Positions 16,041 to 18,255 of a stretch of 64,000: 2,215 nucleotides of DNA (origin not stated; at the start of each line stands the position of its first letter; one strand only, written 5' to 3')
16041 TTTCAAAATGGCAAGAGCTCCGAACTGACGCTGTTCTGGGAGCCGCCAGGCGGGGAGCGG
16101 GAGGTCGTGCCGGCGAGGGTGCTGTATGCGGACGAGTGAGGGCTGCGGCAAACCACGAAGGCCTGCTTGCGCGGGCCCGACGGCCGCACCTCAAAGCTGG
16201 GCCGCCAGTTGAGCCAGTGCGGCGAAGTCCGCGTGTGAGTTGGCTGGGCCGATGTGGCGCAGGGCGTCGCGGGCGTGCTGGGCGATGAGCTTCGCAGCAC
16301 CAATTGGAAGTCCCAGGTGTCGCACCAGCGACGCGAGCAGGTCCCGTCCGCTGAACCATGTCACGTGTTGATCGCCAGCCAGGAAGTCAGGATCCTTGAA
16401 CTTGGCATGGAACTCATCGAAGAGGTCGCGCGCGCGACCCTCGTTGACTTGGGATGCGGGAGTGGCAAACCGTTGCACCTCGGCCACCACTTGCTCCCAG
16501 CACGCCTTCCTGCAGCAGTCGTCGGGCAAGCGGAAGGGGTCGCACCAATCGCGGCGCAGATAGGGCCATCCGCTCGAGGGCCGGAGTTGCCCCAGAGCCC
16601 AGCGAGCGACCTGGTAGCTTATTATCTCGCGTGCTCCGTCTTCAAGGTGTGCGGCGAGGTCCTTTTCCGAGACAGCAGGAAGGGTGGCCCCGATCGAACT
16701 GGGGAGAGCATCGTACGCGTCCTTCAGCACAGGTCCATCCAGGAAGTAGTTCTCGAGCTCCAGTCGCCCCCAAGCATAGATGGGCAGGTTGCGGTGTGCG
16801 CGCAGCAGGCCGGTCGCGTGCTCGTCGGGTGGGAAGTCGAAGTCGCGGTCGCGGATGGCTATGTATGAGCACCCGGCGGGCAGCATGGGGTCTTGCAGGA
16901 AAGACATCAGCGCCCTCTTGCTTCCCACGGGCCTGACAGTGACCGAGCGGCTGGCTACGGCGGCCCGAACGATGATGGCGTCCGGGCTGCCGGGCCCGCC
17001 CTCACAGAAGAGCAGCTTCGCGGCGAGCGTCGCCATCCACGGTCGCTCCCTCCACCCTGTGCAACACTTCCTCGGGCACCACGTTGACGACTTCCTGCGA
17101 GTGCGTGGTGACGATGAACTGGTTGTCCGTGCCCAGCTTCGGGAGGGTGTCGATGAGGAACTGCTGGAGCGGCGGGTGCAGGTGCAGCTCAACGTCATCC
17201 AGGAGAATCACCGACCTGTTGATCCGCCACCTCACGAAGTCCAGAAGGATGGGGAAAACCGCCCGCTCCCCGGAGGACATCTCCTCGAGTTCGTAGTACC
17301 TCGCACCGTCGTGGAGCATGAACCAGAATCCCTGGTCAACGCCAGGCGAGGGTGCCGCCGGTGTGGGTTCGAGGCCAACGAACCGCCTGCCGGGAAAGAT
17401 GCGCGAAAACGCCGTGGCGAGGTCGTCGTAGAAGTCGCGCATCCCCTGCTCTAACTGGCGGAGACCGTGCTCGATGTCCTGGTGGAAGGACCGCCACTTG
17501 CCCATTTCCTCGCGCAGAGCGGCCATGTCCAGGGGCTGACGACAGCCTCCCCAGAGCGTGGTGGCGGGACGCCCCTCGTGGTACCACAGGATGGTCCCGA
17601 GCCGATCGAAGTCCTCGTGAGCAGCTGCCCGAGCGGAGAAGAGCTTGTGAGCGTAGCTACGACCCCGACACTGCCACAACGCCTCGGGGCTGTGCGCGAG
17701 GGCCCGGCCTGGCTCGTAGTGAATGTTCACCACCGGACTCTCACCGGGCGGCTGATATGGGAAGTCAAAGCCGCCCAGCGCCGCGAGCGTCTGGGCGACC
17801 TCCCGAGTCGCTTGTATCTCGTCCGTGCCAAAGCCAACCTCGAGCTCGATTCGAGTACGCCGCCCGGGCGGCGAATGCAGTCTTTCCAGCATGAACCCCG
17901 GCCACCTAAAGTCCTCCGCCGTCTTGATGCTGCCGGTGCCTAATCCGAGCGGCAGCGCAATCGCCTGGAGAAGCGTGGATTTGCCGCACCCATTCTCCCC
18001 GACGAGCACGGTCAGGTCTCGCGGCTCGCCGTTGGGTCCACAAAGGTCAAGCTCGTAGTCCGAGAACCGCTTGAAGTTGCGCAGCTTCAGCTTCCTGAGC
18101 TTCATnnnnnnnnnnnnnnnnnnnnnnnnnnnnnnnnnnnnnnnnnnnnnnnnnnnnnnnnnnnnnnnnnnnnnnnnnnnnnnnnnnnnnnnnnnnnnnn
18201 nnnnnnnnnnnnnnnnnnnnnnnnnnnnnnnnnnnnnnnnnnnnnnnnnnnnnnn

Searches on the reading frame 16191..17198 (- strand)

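Call 3: search_protein_families(library=pfam, proteins=[window:16191-17198:-], max_evalue=0.01)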
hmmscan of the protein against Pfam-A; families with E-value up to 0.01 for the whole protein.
window:16191-17198:- (335 aa): 0 families

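Call 4: search_protein_families(library=padloc, proteins=[window:16191-17198:-], max_evalue=0.01)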
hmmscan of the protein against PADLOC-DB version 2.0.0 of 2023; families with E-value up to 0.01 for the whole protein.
window:16191-17198:- (335 aa): 1 family
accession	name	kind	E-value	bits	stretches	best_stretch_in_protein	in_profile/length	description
PDLC02981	AriAB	-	8.6e-06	22.7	1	111-197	489-563/694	-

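Call 6: search_protein_families(library=ncbifam, proteins=[window:16191-17198:-], max_evalue=0.01)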
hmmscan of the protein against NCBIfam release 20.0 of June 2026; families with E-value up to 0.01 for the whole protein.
window:16191-17198:- (335 aa): 0 families

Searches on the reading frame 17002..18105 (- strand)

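Call 3: search_protein_families(library=pfam, proteins=[window:17002-18105:-], max_evalue=0.01)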
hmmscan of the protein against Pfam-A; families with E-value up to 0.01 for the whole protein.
window:17002-18105:- (367 aa): 12 families
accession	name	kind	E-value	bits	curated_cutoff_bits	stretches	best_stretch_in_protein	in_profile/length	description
PF13175.12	AAA_15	-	2.8e-23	83.6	32.1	2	1-50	1-44/374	AAA ATPase domain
PF13304.12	AAA_21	-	5.3e-23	83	27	1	31-341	1-304/304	AAA domain, putative AbiEii toxin, Type IV TA system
PF02463.25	SMC_N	-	2.5e-13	50.4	40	2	3-56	2-51/220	RecF/RecN/SMC N terminal domain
PF13476.12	AAA_23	-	1e-09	39.8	27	1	5-54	1-44/201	AAA domain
PF13514.12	AAA_27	-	8.1e-08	32.5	22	1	1-50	1-47/206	AAA domain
PF00005.33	ABC_tran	-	4.6e-06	27.7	25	1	30-61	12-43/137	ABC transporter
PF11398.14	DUF2813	-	5.5e-06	26.4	21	0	30-55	23-48/372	Protein of unknown function (DUF2813)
PF13555.12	AAA_29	-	9.3e-05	22.5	27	1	3-50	1-43/61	P-loop containing region of AAA domain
PF05729.18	NACHT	-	0.00059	20.2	26.7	1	31-54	2-25/167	NACHT domain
PF00931.28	NB-ARC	-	0.0031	17.2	23.5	0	31-49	20-38/248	NB-ARC domain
PF13401.12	AAA_22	-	0.0043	17.8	27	0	29-51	5-27/130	AAA domain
PF03193.22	RsgA_GTPase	-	0.0065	16.7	30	0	30-63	107-140/174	RsgA GTPase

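Call 4: search_protein_families(library=padloc, proteins=[window:17002-18105:-], max_evalue=0.01)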
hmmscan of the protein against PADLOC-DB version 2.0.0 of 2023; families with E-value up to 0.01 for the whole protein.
window:17002-18105:- (367 aa): 173 families (the best 25 are shown)
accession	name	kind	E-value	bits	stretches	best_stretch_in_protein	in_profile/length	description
PDLC00271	PtuA1|PtuA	-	1e-26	92.5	2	297-349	279-331/421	AAA ATPase domain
PDLC00278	PtuA1|PtuA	-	3.9e-26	90.3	2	298-351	289-342/436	AAA ATPase domain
PDLC00289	PtuA1|PtuA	-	4.6e-26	89.8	2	271-348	223-300/404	AAA ATPase domain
PDLC02981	AriAB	-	7.9e-26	88.9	2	224-343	264-380/694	-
PDLC02979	AriA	-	9.1e-26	89.5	2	1-50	1-44/373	-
PDLC00299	PtuA1|PtuA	-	3.6e-24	83.6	2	298-351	379-432/535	AAA ATPase domain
PDLC00310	PtuA1|PtuA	-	4.2e-24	83.4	2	297-351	291-345/443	AAA ATPase domain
PDLC02913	ATPase_I-A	-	5.4e-24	83.2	2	297-350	364-417/508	-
PDLC02980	AriA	-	1.1e-23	82.7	2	228-341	220-304/304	-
PDLC00304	PtuA1|PtuA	-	3.8e-23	80.3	2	3-51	12-61/444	AAA ATPase domain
PDLC04135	mad3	-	9.5e-23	79.3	2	2-57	1-50/374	mads_3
PDLC00311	PtuA1|PtuA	-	2.2e-22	77.7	2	298-351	309-362/455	AAA ATPase domain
PDLC03878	NsnB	-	1.8e-21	75.3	2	266-343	207-284/345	-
PDLC00284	PtuA1|PtuA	-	1.8e-20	71.2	2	298-345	393-440/545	AAA ATPase domain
PDLC00298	PtuA1|PtuA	-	2e-20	71.3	2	298-353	283-338/423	AAA ATPase domain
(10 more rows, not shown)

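Call 6: search_protein_families(library=ncbifam, proteins=[window:17002-18105:-], max_evalue=0.01)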
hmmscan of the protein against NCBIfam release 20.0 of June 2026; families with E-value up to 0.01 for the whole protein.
window:17002-18105:- (367 aa): 38 families (the best 25 are shown)
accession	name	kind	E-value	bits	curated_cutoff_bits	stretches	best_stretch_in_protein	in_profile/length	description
NF041760.1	PtuA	equivalog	1.2e-22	80.5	500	2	299-349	379-429/524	retron Ec78 anti-phage system effector ATPase PtuA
TIGR00611.2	recf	equivalog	1.7e-08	34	172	1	3-51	1-43/339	DNA replication/repair protein RecF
NF038234.1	retron_eff_Eco8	equivalog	3.8e-07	29.1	250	1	1-49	1-43/679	retron Eco8 family effector endonuclease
NF000355.4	ribo_prot_ABC_F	equivalog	7e-06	25.2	380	1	32-66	31-65/499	ribosomal protection-like ABC-F family protein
TIGR00618.1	sbcc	subfamily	1.7e-05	23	478.5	1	1-52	1-50/1043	exonuclease subunit SbcC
NF002572.0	PRK02224.1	equivalog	2.1e-05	23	1087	1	1-51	1-45/888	DNA double-strand break repair ATPase Rad50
NF041035.1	Rad50_Halo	equivalog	3.4e-05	22.4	1000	1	1-50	1-44/883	DNA double-strand break repair ATPase Rad50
NF040873.1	AztA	equivalog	4e-05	23.3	220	1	29-65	18-54/191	zinc ABC transporter ATP-binding protein AztA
TIGR03185.1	DNA_S_dndD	equivalog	9.2e-05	21.1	245.85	1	1-80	1-79/650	DNA sulfur modification protein DndD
TIGR02857.1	CydD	equivalog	0.00018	20.6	435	0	27-61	346-380/529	thiol reductant ABC exporter subunit CydD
NF008409.0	PRK11231.1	equivalog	0.00024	20.6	375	1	30-63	29-62/255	Fe(3+) dicitrate ABC transporter ATP-binding protein FecE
TIGR03608.1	L_ocin_972_ABC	subfamily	0.00039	19.9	254.85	0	30-59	25-54/206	putative bacteriocin export ABC transporter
NF010068.0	PRK13548.1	equivalog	0.00042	19.5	261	1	30-61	32-63/261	heme ABC transporter ATP-binding protein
NF010680.0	PRK14079.1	equivalog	0.00049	19.2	386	1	1-55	1-49/349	recombination protein F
NF045998.1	cleave_ABC_plasm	equivalog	0.00049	18.5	500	1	31-61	495-525/673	Mbov_0121 family peptidase domain-containing ABC transporter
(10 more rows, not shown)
